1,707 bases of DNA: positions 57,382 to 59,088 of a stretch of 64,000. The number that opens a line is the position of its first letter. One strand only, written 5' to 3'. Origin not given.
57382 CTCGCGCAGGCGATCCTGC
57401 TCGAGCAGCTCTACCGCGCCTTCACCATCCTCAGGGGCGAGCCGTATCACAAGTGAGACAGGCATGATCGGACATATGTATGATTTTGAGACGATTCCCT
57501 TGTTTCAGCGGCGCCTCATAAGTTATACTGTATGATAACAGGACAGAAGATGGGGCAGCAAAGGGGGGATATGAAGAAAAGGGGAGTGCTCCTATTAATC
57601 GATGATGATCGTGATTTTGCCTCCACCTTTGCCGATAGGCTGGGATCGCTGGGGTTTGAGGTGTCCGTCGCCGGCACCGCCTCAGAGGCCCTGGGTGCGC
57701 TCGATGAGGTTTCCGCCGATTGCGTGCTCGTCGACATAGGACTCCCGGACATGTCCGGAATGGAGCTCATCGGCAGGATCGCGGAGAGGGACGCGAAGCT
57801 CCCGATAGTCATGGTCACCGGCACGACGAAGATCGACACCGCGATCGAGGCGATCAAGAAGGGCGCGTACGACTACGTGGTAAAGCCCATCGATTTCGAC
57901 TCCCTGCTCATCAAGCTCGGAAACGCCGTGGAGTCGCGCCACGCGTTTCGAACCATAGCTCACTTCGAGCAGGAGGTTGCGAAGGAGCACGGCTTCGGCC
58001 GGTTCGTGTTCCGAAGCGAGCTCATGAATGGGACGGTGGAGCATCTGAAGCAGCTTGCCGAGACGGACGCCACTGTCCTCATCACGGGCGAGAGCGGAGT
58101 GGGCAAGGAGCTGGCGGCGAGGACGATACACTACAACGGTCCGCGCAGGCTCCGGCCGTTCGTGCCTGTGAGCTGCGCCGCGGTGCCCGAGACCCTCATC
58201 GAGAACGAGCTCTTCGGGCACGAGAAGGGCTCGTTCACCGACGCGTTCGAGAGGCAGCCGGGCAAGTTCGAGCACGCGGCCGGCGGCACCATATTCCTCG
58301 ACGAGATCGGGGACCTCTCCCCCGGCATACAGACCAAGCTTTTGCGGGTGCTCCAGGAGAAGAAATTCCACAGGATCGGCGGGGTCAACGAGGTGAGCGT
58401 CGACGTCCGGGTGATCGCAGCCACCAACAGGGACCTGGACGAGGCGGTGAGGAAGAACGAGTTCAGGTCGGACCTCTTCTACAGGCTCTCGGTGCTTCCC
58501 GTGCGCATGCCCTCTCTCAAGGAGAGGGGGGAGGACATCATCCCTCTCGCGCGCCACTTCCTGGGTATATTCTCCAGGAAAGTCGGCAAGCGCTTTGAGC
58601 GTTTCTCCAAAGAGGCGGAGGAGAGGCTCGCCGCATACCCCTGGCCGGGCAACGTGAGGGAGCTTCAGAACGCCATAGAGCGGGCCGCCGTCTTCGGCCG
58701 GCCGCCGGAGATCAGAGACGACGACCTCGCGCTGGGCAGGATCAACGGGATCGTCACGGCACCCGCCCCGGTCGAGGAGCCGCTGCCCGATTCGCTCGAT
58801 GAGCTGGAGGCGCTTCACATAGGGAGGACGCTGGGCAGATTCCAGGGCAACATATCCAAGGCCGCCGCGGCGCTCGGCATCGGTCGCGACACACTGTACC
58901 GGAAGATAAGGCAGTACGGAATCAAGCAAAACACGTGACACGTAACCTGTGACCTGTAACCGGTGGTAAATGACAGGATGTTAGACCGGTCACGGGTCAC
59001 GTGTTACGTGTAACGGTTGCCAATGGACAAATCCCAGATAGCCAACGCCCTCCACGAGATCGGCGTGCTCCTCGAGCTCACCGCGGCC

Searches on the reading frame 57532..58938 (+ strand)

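Call 84: search_protein_families(library=pfam, proteins=[window:57532-58938:+], max_evalue=0.001)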
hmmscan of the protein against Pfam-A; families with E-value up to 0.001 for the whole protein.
window:57532-58938:+ (468 aa): 9 families
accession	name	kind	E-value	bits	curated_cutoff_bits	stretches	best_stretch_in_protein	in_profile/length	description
PF00158.32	Sigma54_activat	-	1.1e-66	224.1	20.2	1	160-324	3-167/168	Sigma-54 interaction domain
PF00072.30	Response_reg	-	4.2e-26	91.7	30.2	1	21-126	2-107/111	Response regulator receiver domain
PF25601.1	AAA_lid_14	-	1e-21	77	27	1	330-399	1-70/87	AAA+ ATPase lid domain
PF14532.12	Sigma54_activ_2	-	3.4e-20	73.1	25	1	162-329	4-138/138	Sigma-54 interaction domain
PF02954.25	HTH_8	-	8.2e-12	45.1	22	1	422-462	2-42/42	Bacterial regulatory protein, Fis family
PF07728.20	AAA_5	-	8.8e-08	32.7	22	1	182-302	2-125/139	AAA domain (dynein-related subfamily)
PF20161.5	VpsR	-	5.5e-06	26.6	23.7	1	31-130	21-121/121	VpsR domain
PF00004.35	AAA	-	5.6e-05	24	21.2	1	182-312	1-124/131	ATPase family associated with various cellular activities (AAA)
PF07724.20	AAA_2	-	0.00044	20.8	27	1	180-307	4-132/166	AAA domain (Cdc48 subfamily)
